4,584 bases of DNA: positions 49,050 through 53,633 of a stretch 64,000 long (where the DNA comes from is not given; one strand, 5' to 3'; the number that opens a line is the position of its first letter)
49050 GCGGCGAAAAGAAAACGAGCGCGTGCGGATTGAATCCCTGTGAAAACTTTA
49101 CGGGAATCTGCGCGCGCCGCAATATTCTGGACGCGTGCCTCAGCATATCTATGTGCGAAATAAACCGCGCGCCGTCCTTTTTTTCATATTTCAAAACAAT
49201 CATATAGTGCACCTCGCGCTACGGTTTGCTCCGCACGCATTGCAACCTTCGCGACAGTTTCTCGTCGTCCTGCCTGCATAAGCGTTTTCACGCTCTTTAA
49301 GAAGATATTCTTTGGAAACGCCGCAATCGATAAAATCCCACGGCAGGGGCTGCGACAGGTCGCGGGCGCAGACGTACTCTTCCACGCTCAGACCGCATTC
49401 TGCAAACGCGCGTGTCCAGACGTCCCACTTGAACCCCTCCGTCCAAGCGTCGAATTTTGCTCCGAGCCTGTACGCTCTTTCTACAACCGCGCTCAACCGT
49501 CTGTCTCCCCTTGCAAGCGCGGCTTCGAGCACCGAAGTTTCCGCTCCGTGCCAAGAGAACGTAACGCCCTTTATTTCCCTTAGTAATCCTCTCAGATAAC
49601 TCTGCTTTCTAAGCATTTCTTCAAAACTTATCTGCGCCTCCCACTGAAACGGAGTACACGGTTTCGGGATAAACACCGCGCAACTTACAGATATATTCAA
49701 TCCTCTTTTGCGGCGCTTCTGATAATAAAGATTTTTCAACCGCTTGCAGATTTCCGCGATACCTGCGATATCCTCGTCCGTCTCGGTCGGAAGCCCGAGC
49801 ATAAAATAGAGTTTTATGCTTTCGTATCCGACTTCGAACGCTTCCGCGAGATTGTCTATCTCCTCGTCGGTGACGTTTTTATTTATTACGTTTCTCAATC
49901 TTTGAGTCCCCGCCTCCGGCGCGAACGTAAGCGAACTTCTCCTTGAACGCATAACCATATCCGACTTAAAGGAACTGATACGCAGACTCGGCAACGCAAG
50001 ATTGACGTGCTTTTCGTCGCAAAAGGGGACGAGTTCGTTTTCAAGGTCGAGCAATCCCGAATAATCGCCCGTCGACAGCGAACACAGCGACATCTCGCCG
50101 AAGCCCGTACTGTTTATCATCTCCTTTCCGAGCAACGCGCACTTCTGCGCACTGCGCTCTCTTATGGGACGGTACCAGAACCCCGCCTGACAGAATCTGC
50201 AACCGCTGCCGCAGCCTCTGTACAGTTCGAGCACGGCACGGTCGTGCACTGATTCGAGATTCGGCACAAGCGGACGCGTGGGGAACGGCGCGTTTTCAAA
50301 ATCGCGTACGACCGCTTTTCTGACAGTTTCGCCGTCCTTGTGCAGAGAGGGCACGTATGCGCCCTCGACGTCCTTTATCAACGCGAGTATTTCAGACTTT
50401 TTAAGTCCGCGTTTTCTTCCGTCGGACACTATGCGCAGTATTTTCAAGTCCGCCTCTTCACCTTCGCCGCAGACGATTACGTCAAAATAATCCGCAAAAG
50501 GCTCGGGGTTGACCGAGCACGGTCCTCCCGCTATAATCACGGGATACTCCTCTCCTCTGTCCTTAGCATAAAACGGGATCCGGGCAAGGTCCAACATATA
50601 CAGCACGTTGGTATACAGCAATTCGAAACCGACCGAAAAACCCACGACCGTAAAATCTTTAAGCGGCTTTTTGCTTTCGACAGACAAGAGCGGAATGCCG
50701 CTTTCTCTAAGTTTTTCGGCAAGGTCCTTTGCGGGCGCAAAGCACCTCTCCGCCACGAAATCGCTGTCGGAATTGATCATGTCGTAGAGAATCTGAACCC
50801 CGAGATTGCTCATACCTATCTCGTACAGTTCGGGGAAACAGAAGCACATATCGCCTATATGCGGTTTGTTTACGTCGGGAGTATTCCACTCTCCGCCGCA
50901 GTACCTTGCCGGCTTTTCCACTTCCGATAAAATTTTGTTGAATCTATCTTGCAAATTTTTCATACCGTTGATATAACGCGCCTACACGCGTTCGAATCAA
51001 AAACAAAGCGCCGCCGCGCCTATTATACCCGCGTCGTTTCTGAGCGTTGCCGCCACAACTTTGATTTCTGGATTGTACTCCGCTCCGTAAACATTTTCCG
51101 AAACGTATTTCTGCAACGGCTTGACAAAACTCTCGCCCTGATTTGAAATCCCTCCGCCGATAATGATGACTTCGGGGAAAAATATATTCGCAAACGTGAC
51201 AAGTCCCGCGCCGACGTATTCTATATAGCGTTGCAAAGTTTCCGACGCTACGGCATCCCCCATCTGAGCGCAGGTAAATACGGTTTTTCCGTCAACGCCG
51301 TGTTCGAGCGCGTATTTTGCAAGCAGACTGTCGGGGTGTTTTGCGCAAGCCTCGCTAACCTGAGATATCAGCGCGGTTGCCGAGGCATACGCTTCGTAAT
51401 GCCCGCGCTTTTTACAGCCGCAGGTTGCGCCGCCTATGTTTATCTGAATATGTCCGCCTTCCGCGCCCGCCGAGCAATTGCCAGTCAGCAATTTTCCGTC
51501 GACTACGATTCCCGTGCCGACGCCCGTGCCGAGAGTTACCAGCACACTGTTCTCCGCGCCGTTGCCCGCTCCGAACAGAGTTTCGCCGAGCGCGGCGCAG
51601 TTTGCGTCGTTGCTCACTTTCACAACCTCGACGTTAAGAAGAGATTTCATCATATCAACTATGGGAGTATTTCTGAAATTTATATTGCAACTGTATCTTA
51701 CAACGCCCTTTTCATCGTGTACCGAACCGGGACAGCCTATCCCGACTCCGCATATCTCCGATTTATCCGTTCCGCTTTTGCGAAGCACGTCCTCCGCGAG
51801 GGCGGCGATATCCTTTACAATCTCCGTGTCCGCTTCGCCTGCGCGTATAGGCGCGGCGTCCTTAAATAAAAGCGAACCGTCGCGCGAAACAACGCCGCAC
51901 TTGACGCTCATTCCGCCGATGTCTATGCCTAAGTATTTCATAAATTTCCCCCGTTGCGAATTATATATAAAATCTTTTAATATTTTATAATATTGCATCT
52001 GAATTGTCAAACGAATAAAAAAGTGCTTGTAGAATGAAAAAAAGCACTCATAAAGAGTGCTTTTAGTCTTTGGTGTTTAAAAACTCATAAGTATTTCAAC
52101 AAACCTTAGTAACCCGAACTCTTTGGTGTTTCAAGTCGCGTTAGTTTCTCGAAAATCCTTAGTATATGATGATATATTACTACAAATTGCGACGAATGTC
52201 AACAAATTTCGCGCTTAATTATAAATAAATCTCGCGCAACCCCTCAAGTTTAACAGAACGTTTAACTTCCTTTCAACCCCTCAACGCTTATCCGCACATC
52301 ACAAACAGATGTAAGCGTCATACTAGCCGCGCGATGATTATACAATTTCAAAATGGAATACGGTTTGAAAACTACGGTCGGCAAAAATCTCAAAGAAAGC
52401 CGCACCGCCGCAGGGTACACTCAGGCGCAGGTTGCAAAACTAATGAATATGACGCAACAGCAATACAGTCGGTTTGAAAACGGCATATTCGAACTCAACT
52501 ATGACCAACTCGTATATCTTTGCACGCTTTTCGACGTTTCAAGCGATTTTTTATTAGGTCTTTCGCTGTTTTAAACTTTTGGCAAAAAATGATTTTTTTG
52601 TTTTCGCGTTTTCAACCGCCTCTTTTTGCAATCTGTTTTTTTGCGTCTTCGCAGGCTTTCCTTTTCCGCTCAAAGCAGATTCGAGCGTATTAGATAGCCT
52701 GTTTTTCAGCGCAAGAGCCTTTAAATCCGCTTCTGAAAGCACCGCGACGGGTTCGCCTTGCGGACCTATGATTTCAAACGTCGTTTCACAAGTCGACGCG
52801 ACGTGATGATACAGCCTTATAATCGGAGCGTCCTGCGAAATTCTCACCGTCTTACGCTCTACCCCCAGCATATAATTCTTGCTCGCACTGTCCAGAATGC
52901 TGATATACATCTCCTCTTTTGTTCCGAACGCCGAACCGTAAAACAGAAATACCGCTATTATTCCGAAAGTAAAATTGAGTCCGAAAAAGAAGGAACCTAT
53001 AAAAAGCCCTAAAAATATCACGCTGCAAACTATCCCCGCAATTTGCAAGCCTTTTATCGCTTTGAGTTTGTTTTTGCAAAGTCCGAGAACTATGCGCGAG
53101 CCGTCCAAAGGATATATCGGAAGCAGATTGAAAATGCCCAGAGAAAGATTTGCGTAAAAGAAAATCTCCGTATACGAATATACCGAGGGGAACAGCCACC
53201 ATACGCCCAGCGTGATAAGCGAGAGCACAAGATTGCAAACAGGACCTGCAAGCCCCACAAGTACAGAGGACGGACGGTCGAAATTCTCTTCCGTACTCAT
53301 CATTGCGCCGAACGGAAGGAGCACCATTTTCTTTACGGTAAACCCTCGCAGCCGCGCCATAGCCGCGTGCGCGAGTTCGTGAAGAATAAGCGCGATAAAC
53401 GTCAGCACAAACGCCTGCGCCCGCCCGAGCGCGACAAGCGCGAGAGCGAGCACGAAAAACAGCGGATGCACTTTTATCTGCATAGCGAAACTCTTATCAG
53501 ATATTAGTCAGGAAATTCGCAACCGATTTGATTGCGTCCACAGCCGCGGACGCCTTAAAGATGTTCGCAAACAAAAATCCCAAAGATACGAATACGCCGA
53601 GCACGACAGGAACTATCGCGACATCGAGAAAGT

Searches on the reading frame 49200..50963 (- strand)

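Call 19: search_protein_families(library=ncbifam, proteins=[window:49200-50963:-], max_evalue=0.00001)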
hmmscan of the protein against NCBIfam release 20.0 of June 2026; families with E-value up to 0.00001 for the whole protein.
window:49200-50963:- (587 aa): 4 families
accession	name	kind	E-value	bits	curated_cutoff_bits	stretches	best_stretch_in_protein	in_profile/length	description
TIGR03960.1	rSAM_fuse_unch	hypoth_equivalog_domain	2e-215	716.9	462.3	1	10-582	2-600/605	TIGR03960 family B12-binding radical SAM protein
TIGR04013.1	B12_SAM_MJ_1487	hypoth_equivalog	8.5e-12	44.6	251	1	138-284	68-194/382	TIGR04013 family B12-binding domain/radical SAM domain-containing protein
TIGR04190.1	B12_SAM_Ta0216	equivalog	2.3e-09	36.4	500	1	338-449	322-433/554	TIGR04190 family B12-binding domain/radical SAM domain protein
TIGR04014.1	B12_SAM_MJ_0865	equivalog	3.3e-09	36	360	1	121-407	50-334/434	methyl-coenzyme M reductase glutamine C-methyltransferase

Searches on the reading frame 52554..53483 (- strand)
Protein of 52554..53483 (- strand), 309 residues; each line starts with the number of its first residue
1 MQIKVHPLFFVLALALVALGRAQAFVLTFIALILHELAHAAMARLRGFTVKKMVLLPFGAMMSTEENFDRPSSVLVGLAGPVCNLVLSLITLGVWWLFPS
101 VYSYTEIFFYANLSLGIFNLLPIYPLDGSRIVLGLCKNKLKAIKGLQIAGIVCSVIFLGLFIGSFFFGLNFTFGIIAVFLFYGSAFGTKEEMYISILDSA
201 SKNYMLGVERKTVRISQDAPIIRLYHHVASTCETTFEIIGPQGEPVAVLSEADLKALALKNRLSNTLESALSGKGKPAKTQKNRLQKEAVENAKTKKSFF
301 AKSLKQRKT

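Call 19: search_protein_families(library=ncbifam, proteins=[window:52554-53483:-], max_evalue=0.00001)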
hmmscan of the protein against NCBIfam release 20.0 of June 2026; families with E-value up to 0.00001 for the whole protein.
window:52554-53483:- (309 aa): 0 families

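Call 41: search_protein_families(library=pfam, proteins=[window:52554-53483:-], max_evalue=0.01)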
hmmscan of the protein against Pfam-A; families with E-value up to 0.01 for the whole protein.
window:52554-53483:- (309 aa): 3 families
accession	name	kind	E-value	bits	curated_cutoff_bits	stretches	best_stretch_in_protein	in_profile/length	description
PF02163.28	Peptidase_M50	-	5.7e-18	65.5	27.2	2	26-95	4-100/221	Peptidase family M50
PF13398.12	Peptidase_M50B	-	0.00014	22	26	1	11-90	5-84/201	Peptidase M50B-like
PF11667.14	DUF3267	-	0.00094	20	27.1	1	29-120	2-94/108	Putative zincin peptidase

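Call 70: search_solved_structures(query=window:52554-53483:-, max_evalue=0.01)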
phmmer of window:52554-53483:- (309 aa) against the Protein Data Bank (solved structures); distinct sequences matched with E-value up to 0.01: 3.
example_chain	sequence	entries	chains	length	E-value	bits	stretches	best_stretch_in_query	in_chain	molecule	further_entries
8vjl_A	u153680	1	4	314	4.8e-21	78.3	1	2-209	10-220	Stage IV sporulation protein FB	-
8vjm_A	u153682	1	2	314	1.2e-20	77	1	2-209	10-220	Stage IV sporulation protein FB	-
3b4r_A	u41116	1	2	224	2e-18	69.7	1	18-185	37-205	Putative zinc metalloprotease MJ0392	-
